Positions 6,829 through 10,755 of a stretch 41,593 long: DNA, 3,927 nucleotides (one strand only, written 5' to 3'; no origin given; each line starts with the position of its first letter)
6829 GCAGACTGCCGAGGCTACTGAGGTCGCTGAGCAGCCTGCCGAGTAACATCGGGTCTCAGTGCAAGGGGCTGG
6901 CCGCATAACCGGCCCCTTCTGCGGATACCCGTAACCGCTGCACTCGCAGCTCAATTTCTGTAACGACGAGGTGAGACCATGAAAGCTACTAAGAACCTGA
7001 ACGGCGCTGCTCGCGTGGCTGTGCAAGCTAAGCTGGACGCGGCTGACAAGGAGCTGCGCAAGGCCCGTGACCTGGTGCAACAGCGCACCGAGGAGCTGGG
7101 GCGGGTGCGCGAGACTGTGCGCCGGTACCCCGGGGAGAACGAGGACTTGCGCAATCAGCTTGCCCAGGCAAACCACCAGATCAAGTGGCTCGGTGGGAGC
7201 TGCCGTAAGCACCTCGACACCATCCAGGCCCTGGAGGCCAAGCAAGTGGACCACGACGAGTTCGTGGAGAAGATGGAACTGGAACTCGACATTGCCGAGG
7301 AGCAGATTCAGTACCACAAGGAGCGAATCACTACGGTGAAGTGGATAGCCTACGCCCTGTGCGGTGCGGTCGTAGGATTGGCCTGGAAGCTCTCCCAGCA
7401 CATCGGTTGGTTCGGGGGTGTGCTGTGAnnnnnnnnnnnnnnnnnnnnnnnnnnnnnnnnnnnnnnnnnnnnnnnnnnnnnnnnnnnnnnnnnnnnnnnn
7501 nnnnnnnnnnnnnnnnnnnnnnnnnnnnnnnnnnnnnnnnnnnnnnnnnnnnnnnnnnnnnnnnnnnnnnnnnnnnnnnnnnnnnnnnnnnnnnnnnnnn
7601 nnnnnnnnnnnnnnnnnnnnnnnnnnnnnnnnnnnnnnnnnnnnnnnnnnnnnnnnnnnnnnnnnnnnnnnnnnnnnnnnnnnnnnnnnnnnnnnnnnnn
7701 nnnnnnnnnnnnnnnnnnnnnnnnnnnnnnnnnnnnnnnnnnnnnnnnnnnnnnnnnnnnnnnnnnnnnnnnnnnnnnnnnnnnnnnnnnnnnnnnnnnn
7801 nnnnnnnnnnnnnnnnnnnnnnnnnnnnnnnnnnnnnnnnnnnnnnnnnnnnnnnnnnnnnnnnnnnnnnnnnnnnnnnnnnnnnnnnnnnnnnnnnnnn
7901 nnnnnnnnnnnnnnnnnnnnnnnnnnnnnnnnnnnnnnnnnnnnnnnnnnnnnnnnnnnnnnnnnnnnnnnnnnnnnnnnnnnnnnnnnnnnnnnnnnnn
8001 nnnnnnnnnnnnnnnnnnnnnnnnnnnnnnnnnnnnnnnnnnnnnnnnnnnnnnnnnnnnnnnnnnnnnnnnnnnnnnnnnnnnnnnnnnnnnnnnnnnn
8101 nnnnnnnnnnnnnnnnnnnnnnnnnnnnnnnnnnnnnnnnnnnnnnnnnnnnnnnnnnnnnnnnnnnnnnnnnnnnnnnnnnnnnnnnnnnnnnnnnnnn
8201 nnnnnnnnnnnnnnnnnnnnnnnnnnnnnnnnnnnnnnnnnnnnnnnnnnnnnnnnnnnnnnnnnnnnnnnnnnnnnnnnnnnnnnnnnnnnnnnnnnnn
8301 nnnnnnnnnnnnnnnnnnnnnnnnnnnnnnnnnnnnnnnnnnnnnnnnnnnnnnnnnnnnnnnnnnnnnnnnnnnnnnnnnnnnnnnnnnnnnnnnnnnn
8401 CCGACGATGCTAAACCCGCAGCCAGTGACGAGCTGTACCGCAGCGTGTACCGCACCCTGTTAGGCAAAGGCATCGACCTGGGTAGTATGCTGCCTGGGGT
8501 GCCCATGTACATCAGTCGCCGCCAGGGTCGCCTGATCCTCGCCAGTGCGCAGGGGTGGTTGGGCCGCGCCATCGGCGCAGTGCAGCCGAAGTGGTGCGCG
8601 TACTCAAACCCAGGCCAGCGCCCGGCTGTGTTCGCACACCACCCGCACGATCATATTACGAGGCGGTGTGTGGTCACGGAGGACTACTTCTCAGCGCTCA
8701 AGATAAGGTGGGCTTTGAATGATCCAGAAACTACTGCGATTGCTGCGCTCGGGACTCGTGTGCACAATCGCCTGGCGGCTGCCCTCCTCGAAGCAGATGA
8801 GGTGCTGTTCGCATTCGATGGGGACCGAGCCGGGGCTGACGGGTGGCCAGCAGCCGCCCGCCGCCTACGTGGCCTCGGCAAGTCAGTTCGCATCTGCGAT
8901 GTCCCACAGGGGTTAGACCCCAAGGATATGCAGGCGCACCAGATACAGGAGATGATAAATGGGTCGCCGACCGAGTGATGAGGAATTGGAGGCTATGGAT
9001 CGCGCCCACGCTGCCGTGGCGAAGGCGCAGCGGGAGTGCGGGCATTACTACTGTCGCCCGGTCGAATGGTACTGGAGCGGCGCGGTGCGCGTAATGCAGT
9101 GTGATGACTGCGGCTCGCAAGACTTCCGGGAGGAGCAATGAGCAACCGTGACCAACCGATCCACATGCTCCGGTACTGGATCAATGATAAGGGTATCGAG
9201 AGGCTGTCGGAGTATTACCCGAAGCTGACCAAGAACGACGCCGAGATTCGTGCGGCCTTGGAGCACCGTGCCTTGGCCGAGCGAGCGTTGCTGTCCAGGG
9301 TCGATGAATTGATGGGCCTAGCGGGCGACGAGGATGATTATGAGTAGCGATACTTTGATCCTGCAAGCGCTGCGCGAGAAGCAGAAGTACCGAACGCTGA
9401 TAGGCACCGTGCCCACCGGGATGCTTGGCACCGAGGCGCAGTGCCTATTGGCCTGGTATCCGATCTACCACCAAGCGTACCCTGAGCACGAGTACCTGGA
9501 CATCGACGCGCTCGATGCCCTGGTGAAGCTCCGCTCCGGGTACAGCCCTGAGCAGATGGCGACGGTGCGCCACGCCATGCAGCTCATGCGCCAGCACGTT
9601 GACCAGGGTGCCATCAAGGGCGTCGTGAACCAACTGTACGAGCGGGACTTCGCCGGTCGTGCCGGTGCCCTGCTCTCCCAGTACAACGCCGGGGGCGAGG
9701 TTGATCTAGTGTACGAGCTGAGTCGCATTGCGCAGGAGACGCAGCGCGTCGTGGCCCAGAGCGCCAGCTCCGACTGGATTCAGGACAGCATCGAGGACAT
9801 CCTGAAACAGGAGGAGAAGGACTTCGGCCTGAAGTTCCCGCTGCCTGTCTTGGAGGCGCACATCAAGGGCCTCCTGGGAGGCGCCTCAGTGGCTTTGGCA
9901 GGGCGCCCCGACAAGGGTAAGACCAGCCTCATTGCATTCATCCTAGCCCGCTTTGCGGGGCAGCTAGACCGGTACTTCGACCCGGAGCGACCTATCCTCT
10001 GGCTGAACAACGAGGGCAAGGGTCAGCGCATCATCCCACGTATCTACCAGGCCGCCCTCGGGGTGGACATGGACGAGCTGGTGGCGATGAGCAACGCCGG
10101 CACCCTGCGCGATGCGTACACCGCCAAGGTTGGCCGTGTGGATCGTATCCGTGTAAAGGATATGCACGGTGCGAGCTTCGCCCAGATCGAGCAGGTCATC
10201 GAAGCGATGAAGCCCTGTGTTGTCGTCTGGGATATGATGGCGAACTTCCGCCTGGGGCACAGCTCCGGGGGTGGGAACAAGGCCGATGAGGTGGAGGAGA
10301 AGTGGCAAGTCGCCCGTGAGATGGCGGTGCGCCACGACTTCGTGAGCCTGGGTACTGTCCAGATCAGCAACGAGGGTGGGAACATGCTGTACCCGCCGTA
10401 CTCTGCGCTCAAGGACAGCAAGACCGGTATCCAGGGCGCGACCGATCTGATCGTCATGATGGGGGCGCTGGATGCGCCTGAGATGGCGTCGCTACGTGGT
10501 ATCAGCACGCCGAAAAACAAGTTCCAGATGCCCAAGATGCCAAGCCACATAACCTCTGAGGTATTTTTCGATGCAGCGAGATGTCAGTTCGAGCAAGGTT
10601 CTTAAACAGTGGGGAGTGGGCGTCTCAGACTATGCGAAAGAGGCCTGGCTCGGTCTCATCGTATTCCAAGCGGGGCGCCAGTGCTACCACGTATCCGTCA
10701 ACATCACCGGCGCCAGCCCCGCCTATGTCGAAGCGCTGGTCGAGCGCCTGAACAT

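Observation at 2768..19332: Four copies of a hairpin-forming element (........).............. in early-region intergenic gaps and upstream of the RNAP gene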

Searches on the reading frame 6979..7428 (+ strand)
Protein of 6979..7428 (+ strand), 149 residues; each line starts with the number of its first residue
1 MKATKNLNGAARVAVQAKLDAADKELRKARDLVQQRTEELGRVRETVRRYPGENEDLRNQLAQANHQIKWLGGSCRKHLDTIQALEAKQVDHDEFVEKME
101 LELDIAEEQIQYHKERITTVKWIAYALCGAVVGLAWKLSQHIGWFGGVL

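Call 31: find_related_loci(query=window:6979-7428:+, collection=viral_contigs, flank=10000)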
Query window:6979-7428:+ (149 aa) in viral_contigs; peptide patterns used: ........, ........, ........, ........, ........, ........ (x = any residue, [..] = any of these).
3 stretches matched a pattern; 2 encode a relative of the query (tblastn E <= 1e-3); 2 distinct loci.
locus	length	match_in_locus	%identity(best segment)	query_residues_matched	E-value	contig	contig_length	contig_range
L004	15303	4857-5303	91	1-149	3e-89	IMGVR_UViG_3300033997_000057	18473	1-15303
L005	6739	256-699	81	1-148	4e-78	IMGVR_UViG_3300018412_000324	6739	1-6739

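Call 37: search_protein_families(library=pfam, proteins=[window:6979-7428:+], max_evalue=0.01)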
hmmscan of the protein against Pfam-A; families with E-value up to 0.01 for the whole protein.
window:6979-7428:+ (149 aa): 1 family
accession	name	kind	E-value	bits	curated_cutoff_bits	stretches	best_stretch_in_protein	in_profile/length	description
PF06818.20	Fez1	-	0.0064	17.4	34.4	0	15-116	43-151/199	Fez1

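Call 38: search_protein_families(library=phrogs, proteins=[window:6979-7428:+], max_evalue=0.001)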
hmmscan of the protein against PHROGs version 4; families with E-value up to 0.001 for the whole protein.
window:6979-7428:+ (149 aa): 1 family
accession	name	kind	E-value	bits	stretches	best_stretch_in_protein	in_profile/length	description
phrog_2990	-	unknown function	0.0006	21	1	19-139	14-131/133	-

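Call 43: find_homologous_proteins(query=window:6979-7428:+, max_evalue=0.001)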
Query window:6979-7428:+ (149 aa): 23 proteins with E <= 0.001 among 48 candidates.
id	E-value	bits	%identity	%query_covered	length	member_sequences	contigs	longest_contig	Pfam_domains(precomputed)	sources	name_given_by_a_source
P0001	2.7e-83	295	91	100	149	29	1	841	-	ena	-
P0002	5.2e-78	278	85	99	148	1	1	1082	-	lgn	-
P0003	6.9e-72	258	82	100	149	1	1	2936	-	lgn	-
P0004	4.8e-70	252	81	99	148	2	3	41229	-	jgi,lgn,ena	-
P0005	7.7e-69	248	80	100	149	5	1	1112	-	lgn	-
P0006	1.6e-66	241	76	99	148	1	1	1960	-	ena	-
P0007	2.0e-65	237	76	99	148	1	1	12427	-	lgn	-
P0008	1.5e-64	235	75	100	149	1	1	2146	-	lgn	-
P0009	5.2e-64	233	83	89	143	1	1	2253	-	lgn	-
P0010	9.4e-60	219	90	77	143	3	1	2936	-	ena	-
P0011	1.1e-54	203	65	99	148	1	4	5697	-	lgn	-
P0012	3.8e-54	201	71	93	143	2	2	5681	-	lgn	-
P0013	1.3e-47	180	60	100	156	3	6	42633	-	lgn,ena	-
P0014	2.3e-46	176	76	77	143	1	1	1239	-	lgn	-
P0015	4.4e-46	175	85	70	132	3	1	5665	-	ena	-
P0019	4.0e-41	159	63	87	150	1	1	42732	-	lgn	-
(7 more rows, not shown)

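Call 44: find_encoding_contigs(protein=P0004, flank=10000, max_places=3)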
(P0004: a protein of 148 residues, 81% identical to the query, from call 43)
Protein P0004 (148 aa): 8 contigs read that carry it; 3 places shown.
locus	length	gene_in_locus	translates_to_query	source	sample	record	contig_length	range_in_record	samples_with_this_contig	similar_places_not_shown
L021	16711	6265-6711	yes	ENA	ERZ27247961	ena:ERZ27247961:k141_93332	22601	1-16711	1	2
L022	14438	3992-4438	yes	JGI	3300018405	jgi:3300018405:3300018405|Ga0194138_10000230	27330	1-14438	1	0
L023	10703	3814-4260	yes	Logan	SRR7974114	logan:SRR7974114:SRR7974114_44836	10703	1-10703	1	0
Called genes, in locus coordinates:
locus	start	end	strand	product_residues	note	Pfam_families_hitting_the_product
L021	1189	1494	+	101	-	-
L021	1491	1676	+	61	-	-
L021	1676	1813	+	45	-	-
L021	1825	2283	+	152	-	-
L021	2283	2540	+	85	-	-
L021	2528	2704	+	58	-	-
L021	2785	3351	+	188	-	-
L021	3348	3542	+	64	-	-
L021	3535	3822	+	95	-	-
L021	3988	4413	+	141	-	PF13392:HNH_3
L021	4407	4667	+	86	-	-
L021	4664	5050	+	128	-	-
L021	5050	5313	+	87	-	-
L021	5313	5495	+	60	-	-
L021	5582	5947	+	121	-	-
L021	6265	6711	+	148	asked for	-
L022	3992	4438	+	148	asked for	-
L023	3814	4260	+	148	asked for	-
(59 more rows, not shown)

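Call 45: find_encoding_contigs(protein=P0013, flank=10000, max_places=3)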
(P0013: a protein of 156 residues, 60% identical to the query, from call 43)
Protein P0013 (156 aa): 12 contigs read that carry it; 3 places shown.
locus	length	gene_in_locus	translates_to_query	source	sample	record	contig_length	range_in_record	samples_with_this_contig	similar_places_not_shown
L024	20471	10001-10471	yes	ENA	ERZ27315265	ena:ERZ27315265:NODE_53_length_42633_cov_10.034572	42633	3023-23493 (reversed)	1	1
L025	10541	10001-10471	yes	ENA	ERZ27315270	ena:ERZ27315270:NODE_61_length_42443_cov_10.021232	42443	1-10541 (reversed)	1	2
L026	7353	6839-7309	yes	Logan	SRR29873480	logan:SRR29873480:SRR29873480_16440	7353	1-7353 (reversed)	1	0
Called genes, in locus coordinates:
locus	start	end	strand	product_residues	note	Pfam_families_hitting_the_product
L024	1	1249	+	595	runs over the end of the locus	PF22530:Terminase-T7_RNaseH-like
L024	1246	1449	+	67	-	-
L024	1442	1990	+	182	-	PF00959:Phage_lysozyme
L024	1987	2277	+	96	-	-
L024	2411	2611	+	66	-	-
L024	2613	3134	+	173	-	-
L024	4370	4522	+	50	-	-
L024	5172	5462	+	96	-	-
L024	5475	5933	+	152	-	-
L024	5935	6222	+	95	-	-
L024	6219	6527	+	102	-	-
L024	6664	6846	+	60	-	-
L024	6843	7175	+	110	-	-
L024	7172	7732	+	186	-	-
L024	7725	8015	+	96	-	-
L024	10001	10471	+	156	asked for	-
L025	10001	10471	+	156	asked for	-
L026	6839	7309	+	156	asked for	-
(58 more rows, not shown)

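Call 46: find_encoding_contigs(protein=P0019, flank=10000, max_places=2)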
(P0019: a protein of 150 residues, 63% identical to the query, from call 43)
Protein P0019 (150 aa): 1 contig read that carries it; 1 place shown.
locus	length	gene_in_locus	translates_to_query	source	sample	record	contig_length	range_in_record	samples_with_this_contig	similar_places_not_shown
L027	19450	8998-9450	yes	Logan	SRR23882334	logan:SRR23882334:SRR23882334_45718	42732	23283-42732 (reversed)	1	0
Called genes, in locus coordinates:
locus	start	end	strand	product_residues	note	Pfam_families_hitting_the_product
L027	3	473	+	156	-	?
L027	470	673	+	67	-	-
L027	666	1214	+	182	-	PF00959:Phage_lysozyme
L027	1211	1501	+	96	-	-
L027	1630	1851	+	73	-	-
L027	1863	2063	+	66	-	-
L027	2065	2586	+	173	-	-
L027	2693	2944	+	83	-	-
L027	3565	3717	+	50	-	-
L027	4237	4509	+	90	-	-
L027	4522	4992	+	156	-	-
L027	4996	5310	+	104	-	-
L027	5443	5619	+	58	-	-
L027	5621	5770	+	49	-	-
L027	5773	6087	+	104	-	-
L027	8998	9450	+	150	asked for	-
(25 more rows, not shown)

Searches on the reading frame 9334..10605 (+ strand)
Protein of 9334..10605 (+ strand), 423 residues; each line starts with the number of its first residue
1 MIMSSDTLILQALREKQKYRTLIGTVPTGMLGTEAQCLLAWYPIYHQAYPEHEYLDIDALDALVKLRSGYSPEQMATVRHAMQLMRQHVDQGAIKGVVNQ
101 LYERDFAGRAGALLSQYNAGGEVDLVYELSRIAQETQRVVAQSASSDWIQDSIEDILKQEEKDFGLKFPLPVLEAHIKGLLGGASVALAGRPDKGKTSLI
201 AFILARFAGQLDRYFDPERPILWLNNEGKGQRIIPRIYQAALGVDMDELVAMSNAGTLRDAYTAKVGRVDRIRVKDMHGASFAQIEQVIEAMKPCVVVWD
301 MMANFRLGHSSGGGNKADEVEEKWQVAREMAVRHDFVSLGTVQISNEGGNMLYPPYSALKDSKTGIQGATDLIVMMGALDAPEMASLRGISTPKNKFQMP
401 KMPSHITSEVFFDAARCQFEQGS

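Call 61: find_homologous_proteins(query=window:9334-10605:+, max_evalue=1e-40)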
Query window:9334-10605:+ (423 aa): 758 proteins with E <= 1e-40 among 8000 candidates; the best 120 are listed.
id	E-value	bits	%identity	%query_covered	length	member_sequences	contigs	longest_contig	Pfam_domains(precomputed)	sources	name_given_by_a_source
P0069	3.4e-277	937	99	100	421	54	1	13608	PF13481.13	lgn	-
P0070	8.8e-270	912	95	99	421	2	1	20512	PF13481.13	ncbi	-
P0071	1.5e-269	911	95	100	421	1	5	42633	PF13481.13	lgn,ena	-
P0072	3.0e-268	907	95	99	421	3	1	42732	PF13481.13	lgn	-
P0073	3.9e-268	907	95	100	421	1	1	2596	PF13481.13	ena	-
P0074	3.3e-232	789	81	100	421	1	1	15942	PF13481.13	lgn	-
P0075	1.9e-222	756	78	100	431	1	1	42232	PF13481.13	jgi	jgi:hypothetical protein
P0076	1.9e-222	756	78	100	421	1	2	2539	PF03796.22,PF13481.13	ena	-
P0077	2.0e-222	756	78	100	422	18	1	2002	PF13481.13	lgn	-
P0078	6.8e-221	751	77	100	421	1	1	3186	PF03796.22,PF13481.13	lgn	-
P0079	1.6e-216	737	78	100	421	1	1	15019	PF13481.13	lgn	-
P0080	2.0e-216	737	78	100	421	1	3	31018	PF13481.13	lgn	-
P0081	2.2e-216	736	78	100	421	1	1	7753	PF13481.13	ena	-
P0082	5.5e-216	735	78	100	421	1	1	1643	PF13481.13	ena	-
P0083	5.8e-216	735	77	100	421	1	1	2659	PF13481.13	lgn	-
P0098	1.8e-211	720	77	99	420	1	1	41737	PF13481.13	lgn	-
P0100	2.8e-189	647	68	99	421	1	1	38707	PF03796.22,PF13481.13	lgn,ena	-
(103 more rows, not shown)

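Call 62: find_encoding_contigs(protein=P0075, flank=10000, max_places=1)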
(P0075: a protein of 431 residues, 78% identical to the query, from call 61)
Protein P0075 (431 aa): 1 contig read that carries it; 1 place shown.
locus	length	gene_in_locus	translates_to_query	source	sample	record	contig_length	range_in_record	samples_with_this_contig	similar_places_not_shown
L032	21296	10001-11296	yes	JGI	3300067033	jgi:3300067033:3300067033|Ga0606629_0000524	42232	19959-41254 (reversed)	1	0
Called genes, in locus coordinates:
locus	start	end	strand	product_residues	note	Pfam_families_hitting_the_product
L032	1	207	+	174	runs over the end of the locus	PF00959:Phage_lysozyme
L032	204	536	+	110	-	-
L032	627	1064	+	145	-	-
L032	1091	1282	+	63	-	-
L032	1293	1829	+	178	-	-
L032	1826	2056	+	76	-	-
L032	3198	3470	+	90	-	-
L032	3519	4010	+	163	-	-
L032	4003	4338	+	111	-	-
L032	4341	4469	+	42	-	-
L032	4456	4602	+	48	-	-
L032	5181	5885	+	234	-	-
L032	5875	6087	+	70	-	-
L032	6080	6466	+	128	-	PF23780:S-AdoMet_lyase (weak)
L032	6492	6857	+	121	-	-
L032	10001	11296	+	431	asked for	PF13481:AAA_25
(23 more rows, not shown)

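Call 63: find_encoding_contigs(protein=P0074, flank=10000, max_places=1)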
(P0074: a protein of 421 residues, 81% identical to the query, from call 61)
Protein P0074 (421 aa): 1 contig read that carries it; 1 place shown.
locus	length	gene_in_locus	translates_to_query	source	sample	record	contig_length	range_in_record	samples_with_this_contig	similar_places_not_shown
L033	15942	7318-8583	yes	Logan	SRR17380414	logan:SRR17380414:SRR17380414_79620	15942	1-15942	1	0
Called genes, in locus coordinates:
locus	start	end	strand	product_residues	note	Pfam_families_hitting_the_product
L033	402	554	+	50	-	-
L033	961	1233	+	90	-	-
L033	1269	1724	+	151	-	-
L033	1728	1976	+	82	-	-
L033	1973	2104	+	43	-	-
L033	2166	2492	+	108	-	-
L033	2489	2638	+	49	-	-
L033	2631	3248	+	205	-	-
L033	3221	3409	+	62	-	-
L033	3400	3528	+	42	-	-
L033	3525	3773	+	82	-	-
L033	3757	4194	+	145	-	-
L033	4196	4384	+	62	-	-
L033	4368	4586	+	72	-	-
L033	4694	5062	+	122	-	-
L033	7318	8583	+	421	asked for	PF13481:AAA_25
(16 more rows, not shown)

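Call 64: find_encoding_contigs(protein=P0098, flank=10000, max_places=1)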
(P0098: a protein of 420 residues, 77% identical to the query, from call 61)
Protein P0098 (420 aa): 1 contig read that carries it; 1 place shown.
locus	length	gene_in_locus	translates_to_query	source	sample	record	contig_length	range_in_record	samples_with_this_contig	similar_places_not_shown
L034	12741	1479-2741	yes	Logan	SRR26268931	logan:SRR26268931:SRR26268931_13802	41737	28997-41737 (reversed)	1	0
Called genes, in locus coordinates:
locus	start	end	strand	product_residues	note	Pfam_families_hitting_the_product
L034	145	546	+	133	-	-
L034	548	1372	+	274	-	PF13155:Toprim_2 (weak), PF13662:Toprim_4 (weak)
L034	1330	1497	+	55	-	-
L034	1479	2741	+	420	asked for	PF13481:AAA_25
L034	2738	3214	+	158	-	PF13392:HNH_3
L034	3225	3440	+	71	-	-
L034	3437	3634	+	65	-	-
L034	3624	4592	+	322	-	PF01068:DNA_ligase_A_M, PF17879:DNA_ligase_C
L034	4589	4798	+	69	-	-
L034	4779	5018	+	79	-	-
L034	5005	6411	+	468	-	PF00476:DNA_pol_A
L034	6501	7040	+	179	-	PF13392:HNH_3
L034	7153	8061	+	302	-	PF00476:DNA_pol_A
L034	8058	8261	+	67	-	-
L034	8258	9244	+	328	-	-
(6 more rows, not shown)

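Call 65: find_encoding_contigs(protein=P0100, flank=10000, max_places=1)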
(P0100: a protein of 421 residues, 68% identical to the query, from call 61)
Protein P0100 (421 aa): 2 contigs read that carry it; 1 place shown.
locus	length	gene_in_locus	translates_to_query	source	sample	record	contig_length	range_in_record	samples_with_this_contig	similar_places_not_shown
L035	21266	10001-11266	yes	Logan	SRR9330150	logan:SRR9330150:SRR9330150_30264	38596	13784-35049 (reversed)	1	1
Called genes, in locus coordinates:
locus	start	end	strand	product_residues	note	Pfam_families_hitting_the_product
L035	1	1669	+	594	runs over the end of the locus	PF22530:Terminase-T7_RNaseH-like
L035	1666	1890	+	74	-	-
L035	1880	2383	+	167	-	PF00959:Phage_lysozyme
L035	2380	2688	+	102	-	-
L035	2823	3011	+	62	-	-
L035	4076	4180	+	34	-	-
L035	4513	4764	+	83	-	-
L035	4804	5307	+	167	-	-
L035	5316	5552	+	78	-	-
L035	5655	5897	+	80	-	-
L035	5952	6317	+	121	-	PF23790:Kyano_Gp96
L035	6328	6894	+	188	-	-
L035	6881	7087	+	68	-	-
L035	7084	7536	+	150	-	-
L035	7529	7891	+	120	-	-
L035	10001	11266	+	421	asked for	PF13481:AAA_25, PF03796:DnaB_C (weak)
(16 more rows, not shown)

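Call 116: search_dna_similar(query=window:9334-10605:+, collection=phages, mode=protein, max_rows=30, rows=best, max_evalue=1e-80)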
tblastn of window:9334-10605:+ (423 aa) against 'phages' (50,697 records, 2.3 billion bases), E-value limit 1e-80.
Records with a match: 248; places in all: 248; records where one place covers at least 80% of the query: 248.
Best place of each record, by identity: 95-99% 1; <60% 247.
By first word of the organism name: Pseudomonas 113; Pectobacterium 51; Vibrio 43; Escherichia 16; Aeromonas 5; Ralstonia 4; Dickeya 3; Pantoea 3; Achromobacter 3; Enterobacter 2; and 5 more.
By host as written in the record: Pseudomonas aeruginosa 40; Pectobacterium atrosepticum DSM18077 33; Pseudomonas aeruginosa PAO1 20; Vibrio parahaemolyticus 18; - 13; Escherichia coli K-12 MG1655 8; Pseudomonas sp. 5; Vibrio parahaemolyticus M2413 5; and 70 more.
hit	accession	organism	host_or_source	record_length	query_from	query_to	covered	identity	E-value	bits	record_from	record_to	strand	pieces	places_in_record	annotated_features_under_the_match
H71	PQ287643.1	Pseudomonas phage HHBS14_1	Pseudomonas aeruginosa BWKH14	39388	3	423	100%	97.9%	0e+0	835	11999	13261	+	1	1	DnaB-like replicative helicase | hypothetical protein | DNA primase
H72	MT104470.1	Pseudomonas phage MR7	-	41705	9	423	98%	58.1%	5e-154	487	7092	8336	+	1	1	DNA helicase | primase/helicase protein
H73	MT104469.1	Pseudomonas phage MR6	-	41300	9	423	98%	57.8%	9e-154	487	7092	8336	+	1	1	DNA helicase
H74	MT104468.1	Pseudomonas phage MR5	-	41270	9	423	98%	57.6%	2e-153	486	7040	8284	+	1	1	DNA helicase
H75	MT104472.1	Pseudomonas phage MR12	-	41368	9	423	98%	57.2%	2e-149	474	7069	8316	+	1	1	DNA helicase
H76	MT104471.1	Pseudomonas phage MR8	-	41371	9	423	98%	57.2%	2e-149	474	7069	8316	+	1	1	DNA helicase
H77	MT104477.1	Pseudomonas phage MR18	-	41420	9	423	98%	57.0%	5e-148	470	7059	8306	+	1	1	DNA helicase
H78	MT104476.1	Pseudomonas phage MR16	-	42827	9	423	98%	57.0%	5e-148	470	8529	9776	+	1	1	DNA helicase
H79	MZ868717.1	Pseudomonas phage pphageBV72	Pseudomonas syringae pv. phaseolicola ...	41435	9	423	98%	56.7%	3e-148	471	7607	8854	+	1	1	DNA helicase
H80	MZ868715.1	Pseudomonas phage pphageT21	Pseudomonas syringae pv. phaseolicola ...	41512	9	423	98%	56.7%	3e-148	471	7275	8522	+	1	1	DNA helicase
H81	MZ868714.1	Pseudomonas phage pphageB21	Pseudomonas syringae pv. phaseolicola ...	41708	9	423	98%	56.7%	3e-148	471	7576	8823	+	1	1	DNA helicase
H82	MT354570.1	Pseudomonas phage phiB1_1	Pseudomonas savastanoi pv. phaseolicola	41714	9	423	98%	56.7%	3e-148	471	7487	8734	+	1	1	DNA helicase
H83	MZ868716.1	Pseudomonas phage pphageT12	Pseudomonas syringae pv. phaseolicola ...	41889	9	423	98%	56.7%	3e-148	471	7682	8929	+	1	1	DNA helicase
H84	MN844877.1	Sphaerotilus phage vB_SnaP-R1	Sphaerotilus natans DSM 6575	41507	6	423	99%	55.6%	5e-143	456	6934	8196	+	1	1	DNA helicase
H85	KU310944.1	Pseudomonas phage YMC11/06/C171_PPU_BP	Pseudomonas putida YMC11/06/C171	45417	6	422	99%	55.6%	3e-141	451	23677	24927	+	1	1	putative DNA helicase | hypothetical protein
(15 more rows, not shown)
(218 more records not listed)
